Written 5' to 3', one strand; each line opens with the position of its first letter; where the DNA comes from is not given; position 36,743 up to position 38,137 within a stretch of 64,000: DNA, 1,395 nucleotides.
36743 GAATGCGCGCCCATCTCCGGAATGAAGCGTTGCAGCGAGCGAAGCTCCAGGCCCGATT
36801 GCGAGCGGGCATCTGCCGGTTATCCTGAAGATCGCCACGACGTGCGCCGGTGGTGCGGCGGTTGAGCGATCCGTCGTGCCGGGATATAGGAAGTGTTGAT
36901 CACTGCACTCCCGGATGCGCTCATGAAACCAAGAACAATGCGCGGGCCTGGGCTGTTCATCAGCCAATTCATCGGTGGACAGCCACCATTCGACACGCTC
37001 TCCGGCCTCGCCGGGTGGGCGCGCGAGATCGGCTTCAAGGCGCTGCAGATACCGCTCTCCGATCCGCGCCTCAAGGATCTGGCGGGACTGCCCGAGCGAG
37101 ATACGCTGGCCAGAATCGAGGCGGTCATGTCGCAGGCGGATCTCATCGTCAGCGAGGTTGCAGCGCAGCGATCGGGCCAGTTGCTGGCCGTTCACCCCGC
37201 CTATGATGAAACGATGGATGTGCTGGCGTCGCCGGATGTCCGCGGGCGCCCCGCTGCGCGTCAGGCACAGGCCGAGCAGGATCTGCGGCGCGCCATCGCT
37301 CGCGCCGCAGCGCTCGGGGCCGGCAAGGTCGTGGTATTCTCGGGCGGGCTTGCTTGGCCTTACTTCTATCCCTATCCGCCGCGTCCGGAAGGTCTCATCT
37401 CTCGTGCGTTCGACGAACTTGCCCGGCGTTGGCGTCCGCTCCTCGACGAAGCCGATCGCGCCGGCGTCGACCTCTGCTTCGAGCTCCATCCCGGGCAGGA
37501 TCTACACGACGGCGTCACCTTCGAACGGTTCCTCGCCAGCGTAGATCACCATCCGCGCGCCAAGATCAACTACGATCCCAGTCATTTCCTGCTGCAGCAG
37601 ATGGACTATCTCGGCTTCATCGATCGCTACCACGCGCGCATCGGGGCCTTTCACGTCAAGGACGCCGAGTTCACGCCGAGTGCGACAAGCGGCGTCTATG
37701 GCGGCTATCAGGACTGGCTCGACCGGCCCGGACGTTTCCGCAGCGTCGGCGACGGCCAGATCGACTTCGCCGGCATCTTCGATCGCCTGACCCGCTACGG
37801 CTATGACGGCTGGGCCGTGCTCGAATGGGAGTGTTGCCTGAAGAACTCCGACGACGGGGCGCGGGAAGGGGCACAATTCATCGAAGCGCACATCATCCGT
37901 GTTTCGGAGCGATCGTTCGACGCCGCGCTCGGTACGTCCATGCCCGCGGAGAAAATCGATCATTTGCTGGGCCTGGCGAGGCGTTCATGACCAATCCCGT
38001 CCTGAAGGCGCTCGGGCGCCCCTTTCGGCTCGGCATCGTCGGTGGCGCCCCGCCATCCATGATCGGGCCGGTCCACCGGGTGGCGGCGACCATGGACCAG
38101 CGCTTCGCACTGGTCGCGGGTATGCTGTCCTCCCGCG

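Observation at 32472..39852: Candidate undescribed catabolic system: two ARH-fold hydrolases, xylose-isomerase-like TIM barrel, Gfo/Idh/MocA oxidoreductase and SDR under LacI control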

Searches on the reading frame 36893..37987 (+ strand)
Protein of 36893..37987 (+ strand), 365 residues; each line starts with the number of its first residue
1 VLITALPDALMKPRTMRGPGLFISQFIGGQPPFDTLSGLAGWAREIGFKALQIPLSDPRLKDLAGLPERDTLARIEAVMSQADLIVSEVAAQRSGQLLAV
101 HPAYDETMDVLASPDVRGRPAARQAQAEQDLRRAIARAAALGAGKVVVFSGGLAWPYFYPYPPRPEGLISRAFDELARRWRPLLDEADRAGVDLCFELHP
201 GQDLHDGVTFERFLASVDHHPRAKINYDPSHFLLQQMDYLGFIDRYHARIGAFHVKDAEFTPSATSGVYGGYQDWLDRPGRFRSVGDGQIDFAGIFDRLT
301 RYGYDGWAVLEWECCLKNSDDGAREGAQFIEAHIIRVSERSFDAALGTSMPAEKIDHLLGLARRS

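Call 4: search_protein_families(library=pfam, proteins=[window:36893-37987:+], max_evalue=0.01)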
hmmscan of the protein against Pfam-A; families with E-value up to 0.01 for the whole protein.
window:36893-37987:+ (365 aa): 1 family
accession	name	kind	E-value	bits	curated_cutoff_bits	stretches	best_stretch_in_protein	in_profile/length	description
PF01261.30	AP_endonuc_2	-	6.3e-41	141.1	31.1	1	42-332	3-248/249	Xylose isomerase-like TIM barrel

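Call 5: search_protein_families(library=ncbifam, proteins=[window:36893-37987:+], max_evalue=0.01)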
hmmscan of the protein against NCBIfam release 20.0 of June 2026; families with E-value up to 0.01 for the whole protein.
window:36893-37987:+ (365 aa): 4 families
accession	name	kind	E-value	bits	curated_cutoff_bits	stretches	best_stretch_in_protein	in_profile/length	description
TIGR04379.1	myo_inos_iolE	equivalog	1.5e-15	57.6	290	1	168-313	123-267/290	myo-inosose-2 dehydratase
TIGR03234.1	OH-pyruv-isom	equivalog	0.00011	21.6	353.45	1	277-313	206-241/254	hydroxypyruvate isomerase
NF043033.1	OxoTetrIsom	equivalog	0.0034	17.2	325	0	279-313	205-238/251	2-oxo-tetronate isomerase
NF009689.0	PRK13210.1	subfamily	0.0096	15.1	200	0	277-334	219-279/286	L-ribulose-5-phosphate 3-epimerase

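Call 14: search_solved_structures(query=window:36893-37987:+, max_evalue=0.01)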
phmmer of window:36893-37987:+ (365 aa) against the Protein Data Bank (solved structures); distinct sequences matched with E-value up to 0.01: 6.
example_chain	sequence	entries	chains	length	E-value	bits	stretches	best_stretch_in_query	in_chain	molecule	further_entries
8ro4_A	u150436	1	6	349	1e-128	432.9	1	14-349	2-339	2-hydroxy-3-keto-glucal hydratase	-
2zds_A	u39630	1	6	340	4.4e-32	114.9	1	123-347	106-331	Putative DNA-binding protein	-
3cny_A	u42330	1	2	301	1.7e-09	40.5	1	171-335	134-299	Inositol catabolism protein IolE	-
7x7w_A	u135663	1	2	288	0.0012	21.3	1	146-257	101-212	D-PSICOSE 3-EPIMERASE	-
3lmz_A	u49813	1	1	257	0.0064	18.9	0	213-329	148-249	Putative sugar isomerase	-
9zmu_A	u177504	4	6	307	0.0086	18.5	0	183-313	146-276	Iole protein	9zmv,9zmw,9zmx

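Call 41: find_related_loci(query=window:36893-37987:+, collection=metagenome_contigs, flank=10000)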
Query window:36893-37987:+ (365 aa) in metagenome_contigs; peptide patterns used: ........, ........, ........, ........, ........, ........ (x = any residue, [..] = any of these).
600 stretches matched a pattern (row limit reached: there are more); 595 encode a relative of the query (tblastn E <= 1e-3); the best 80 are kept; 80 distinct loci.
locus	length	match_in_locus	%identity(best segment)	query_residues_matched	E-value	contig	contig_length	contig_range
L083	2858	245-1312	65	3-358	2e-150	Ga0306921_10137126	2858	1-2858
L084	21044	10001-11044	61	14-361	5e-141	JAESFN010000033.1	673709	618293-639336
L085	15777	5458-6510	67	13-362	3e-140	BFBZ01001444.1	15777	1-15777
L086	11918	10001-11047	61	14-361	9e-140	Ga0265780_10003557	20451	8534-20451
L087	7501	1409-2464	59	11-361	3e-136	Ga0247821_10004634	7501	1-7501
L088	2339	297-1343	60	14-361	3e-144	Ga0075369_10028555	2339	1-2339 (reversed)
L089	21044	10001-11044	62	14-361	2e-135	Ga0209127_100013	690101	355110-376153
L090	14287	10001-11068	56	11-365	3e-135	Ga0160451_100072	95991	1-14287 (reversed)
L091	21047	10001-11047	57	14-362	4e-135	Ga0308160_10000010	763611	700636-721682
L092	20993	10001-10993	61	14-343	1e-134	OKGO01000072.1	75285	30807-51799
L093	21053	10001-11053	57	14-363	3e-134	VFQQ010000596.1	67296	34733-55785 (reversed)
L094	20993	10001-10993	60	14-343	5e-134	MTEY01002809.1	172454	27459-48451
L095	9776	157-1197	59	16-361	2e-133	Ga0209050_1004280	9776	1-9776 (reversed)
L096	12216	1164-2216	56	14-363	4e-133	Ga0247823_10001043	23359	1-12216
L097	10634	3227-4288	56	11-363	9e-133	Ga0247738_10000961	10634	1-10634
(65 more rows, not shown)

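Call 64: search_solved_structures(query=window:36893-37987:+, max_evalue=1e-50, show_alignments=1)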
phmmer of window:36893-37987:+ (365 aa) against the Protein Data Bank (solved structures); distinct sequences matched with E-value up to 1e-50: 1.
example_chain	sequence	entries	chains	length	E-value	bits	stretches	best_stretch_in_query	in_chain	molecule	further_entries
8ro4_A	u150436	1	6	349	1e-128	432.9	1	14-349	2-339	2-hydroxy-3-keto-glucal hydratase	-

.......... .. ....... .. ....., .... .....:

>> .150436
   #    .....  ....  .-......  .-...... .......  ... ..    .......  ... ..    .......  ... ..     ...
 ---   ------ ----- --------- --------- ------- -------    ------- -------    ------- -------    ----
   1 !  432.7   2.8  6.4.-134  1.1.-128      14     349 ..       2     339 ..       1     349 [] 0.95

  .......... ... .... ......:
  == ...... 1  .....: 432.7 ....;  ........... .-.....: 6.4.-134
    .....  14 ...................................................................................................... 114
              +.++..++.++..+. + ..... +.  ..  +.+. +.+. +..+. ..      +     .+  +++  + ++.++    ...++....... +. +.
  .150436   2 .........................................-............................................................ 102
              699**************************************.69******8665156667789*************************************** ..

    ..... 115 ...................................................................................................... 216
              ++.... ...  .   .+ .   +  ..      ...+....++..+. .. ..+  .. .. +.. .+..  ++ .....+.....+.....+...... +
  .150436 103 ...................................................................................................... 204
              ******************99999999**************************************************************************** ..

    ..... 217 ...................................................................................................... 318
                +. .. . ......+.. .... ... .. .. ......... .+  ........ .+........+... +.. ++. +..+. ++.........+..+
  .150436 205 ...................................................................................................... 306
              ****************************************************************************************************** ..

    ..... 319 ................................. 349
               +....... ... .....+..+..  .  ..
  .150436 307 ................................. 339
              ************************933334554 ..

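Call 90: search_dna_similar(query=window:36893-37987:+, collection=plasmids, mode=protein, max_rows=30, max_evalue=1e-60)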
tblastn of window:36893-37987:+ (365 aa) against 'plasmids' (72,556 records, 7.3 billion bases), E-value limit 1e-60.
Records with a match: 311; places in all: 313; records where one place covers at least 80% of the query: 311.
Best place of each record, by identity: <60% 311.
By first word of the organism name: Phaeobacter 58; Pantoea 54; Pseudosulfitobacter 46; Paracoccus 31; Sulfitobacter 15; Rhizobium 11; Azospirillum 10; Sphingobium 8; Phyllobacterium 6; Sinorhizobium 6; and 38 more.
By predicted mobility (MOB-suite, as given by PLSDB): non-mobilizable 285; conjugative 18; mobilizable 8.
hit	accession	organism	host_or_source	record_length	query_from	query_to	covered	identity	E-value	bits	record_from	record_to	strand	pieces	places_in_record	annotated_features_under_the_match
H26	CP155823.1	Thioclava sp. 'Guangxiensis'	Bruguiera gymnorhiza,pure ...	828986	9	362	97%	58.6%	2e-126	407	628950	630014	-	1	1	sugar phosphate isomerase/epimerase | Gfo/Idh/MocA family oxidoreductase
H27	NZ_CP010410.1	Xanthomonas sacchari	cell culture,rice seeds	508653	2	360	98%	56.9%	9e-128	411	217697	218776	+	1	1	sugar phosphate isomerase/epimerase family protein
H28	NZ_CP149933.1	Thioclava sp. GXIMD2076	pure culture,conch meat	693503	14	362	96%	58.6%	3e-125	403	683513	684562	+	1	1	sugar phosphate isomerase/epimerase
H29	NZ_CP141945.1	Novosphingobium sp. RL4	Rheum palmatum L.,Single ...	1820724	10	365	98%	57.1%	4e-124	400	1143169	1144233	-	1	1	none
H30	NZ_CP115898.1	Pantoea piersonii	Homo sapiens,blood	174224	1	361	99%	56.1%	6e-124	400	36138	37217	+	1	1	sugar phosphate isomerase/epimerase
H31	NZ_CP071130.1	Caballeronia sp. M1242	Homo sapiens,ETA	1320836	12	365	97%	56.6%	2e-128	413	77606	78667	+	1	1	none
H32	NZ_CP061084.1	Pantoea sp. MT58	cell culture,groundwater from well ...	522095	14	363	96%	56.8%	3e-119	386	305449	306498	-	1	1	sugar phosphate isomerase/epimerase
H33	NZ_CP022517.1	Pantoea vagans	masson pine,cell culture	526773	14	363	96%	56.8%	3e-119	386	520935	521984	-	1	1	sugar phosphate isomerase/epimerase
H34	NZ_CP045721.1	Pantoea eucalypti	eucalypti of Eucalyptus,cell ...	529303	14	363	96%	56.8%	3e-119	386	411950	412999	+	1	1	sugar phosphate isomerase/epimerase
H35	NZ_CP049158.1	Caballeronia sp. SBC1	whole organism,soil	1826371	14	362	96%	56.9%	5e-125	403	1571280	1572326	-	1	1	none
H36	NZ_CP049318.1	Caballeronia sp. SBC2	whole organism,soil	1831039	14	362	96%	56.9%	5e-125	403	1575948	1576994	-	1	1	none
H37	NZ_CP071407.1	Pantoea deleyi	mushroom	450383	14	363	96%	56.7%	5e-109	357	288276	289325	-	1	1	sugar phosphate isomerase/epimerase family protein | MFS transporter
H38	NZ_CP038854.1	Pantoea vagans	eucalyptus,bacteria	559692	14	365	96%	56.2%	3e-117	380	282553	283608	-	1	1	sugar phosphate isomerase/epimerase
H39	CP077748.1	Pantoea jilinensis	strain,tomato rhizosphere soil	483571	14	363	96%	56.5%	9e-119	385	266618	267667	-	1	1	sugar phosphate isomerase/epimerase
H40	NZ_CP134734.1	Pantoea agglomerans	cell culture,Water from main ditch ...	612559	14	363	96%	56.3%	4e-117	380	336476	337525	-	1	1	sugar phosphate isomerase/epimerase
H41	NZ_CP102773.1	Bosea sp. NBC_00550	-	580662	14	363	96%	56.1%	1e-107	353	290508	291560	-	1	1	sugar phosphate isomerase/epimerase family protein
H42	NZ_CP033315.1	Azospirillum brasilense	rhizosphere soil of Digitaria ...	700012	14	361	95%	56.4%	4e-125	403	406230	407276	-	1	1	sugar phosphate isomerase/epimerase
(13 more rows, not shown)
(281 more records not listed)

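Call 91: get_annotated_region(hit=H42, flank=7000)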
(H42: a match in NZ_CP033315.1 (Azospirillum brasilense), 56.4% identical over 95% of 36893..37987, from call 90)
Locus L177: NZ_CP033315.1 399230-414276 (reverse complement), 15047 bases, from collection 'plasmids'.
description: Azospirillum brasilense strain Sp 7 plasmid p3, complete sequence
organism: Azospirillum brasilense (NCBI taxid 192)
taxonomy: Bacteria; Pseudomonadota; Alphaproteobacteria; Rhodospirillales; Azospirillaceae; Azospirillum; Azospirillum brasilense
host: -; source: rhizosphere soil of Digitaria decumbans,Agricultural field; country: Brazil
typing (MOB-suite, as given by PLSDB): non-mobilizable
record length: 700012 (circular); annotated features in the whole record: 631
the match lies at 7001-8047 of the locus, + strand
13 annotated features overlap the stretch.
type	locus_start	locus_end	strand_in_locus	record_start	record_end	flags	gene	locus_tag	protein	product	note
CDS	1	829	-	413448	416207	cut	rbbA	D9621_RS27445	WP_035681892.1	ribosome-associated ATPase/putative transporter RbbA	GO:0055085 - transmembrane transport [Evidence IEA]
CDS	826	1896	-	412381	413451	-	-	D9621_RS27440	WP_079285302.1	HlyD family efflux transporter periplasmic adaptor subunit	-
CDS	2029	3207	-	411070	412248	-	-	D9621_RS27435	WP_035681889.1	ROK family transcriptional regulator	GO:0006355 - regulation of DNA-templated transcription [Evidence IEA]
CDS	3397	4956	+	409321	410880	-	-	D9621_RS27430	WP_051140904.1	sugar ABC transporter ATP-binding protein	-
CDS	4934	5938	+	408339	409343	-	-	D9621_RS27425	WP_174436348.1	ABC transporter permease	GO:0008643 - carbohydrate transport [Evidence IEA]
CDS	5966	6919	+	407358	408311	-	-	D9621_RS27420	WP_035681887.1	substrate-binding domain-containing protein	-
CDS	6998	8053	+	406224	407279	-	-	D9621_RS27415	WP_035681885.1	sugar phosphate isomerase/epimerase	-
CDS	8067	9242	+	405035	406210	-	-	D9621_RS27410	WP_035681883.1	Gfo/Idh/MocA family oxidoreductase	-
CDS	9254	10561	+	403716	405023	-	xylA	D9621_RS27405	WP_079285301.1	xylose isomerase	GO:0042732 - D-xylose metabolic process [Evidence IEA]; GO:0006098 - pentose-phosphate shunt [Evidence IEA]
CDS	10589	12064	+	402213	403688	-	xylB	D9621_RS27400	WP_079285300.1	xylulokinase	GO:0042732 - D-xylose metabolic process [Evidence IEA]; GO:0005997 - xylulose metabolic process [Evidence IEA]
CDS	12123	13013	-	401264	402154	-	-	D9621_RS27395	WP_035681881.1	LysR family transcriptional regulator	-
CDS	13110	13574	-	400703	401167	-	-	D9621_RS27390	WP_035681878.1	DUF1348 family protein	-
CDS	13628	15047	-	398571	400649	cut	-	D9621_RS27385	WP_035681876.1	pyridoxamine 5'-phosphate oxidase family protein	-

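Call 92: get_annotated_region(hit=H41, flank=7000)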
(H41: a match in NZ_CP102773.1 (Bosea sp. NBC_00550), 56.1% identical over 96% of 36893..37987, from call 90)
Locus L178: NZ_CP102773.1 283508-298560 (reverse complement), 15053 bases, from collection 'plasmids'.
description: Bosea sp. NBC_00550 plasmid pNBC550, complete sequence
organism: Bosea sp. NBC_00550 (NCBI taxid 2969621)
taxonomy: Bacteria; Pseudomonadota; Alphaproteobacteria; Hyphomicrobiales; Boseaceae; Bosea; Bosea sp. NBC 00550
host: -; source: -; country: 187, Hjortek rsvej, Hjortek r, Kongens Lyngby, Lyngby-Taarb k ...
typing (MOB-suite, as given by PLSDB): non-mobilizable
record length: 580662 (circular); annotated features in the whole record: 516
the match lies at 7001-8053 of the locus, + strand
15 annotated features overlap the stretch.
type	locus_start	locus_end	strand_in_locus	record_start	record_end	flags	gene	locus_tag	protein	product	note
CDS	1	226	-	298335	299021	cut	-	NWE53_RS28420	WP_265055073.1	GntR family transcriptional regulator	-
CDS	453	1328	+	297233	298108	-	-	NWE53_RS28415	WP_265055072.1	SMP-30/gluconolactonase/LRE family protein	-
CDS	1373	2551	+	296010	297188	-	-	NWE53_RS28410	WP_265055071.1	Gfo/Idh/MocA family oxidoreductase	-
CDS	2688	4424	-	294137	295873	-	araD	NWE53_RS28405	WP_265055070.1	L-arabinonate dehydratase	-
CDS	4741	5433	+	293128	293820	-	-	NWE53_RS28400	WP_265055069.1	amino acid ABC transporter permease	GO:0006865 - amino acid transport [Evidence IEA]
CDS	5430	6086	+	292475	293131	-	-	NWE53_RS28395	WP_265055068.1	amino acid ABC transporter permease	GO:0006865 - amino acid transport [Evidence IEA]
CDS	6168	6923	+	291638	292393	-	-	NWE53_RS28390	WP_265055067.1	transporter substrate-binding domain-containing protein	-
CDS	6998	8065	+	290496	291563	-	-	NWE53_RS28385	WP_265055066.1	sugar phosphate isomerase/epimerase family protein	-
CDS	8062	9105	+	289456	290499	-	-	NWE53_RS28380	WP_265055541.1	NAD(P)-dependent oxidoreductase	-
CDS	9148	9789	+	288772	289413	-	eda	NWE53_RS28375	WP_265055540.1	bifunctional 4-hydroxy-2-oxoglutarate aldolase/2-dehydro-3-deoxy-phosphogluconate aldolase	GO:0009255 - Entner-Doudoroff pathway through 6-phosphogluconate [Evidence IEA]; GO:0009084 - glutamine family amino ...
CDS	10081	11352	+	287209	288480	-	-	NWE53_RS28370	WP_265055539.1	ABC transporter substrate-binding protein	-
CDS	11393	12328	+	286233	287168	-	-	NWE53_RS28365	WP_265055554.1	sugar ABC transporter permease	-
CDS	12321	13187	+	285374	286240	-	-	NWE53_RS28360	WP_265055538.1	carbohydrate ABC transporter permease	GO:0008643 - carbohydrate transport [Evidence IEA]; GO:0055085 - transmembrane transport [Evidence IEA]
CDS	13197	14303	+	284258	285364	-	-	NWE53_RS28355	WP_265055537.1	ABC transporter ATP-binding protein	-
CDS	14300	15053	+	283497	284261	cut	-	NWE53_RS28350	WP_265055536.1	SDR family oxidoreductase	-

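Call 93: get_annotated_region(hit=H33, flank=7000)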
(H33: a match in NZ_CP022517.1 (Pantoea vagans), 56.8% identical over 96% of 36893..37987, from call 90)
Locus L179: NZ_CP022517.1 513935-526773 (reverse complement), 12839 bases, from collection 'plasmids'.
description: Pantoea vagans strain FBS135 plasmid pPant1, complete sequence
organism: Pantoea vagans (NCBI taxid 470934)
taxonomy: Bacteria; Pseudomonadota; Gammaproteobacteria; Enterobacterales; Erwiniaceae; Pantoea; Pantoea vagans
host: -; source: masson pine,cell culture; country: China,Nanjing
typing (MOB-suite, as given by PLSDB): non-mobilizable; replicon rep_cluster_1232
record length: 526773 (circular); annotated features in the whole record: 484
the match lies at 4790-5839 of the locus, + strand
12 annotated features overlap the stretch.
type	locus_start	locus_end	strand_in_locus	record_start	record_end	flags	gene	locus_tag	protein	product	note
CDS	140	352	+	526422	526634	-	cspA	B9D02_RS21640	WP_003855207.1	RNA chaperone/antiterminator CspA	-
CDS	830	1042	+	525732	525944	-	cspA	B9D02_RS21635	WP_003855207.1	RNA chaperone/antiterminator CspA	-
CDS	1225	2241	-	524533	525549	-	-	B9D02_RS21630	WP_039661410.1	lipoate--protein ligase A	-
CDS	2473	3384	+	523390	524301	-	-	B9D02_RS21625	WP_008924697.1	DMT family transporter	-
CDS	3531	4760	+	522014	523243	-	-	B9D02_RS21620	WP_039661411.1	MFS transporter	GO:0055085 - transmembrane transport [Evidence IEA]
CDS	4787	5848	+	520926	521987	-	-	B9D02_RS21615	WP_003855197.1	sugar phosphate isomerase/epimerase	-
CDS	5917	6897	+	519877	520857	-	-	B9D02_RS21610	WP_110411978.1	LacI family DNA-binding transcriptional regulator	-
CDS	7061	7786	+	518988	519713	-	-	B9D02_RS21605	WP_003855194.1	pirin family protein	-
CDS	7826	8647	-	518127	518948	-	-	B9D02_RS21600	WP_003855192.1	alpha/beta hydrolase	-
CDS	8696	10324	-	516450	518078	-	-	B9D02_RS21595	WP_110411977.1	MFS transporter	GO:0055085 - transmembrane transport [Evidence IEA]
CDS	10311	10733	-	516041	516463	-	-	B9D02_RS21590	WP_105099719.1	DoxX family protein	-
CDS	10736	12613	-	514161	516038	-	-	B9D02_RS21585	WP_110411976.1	amidohydrolase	-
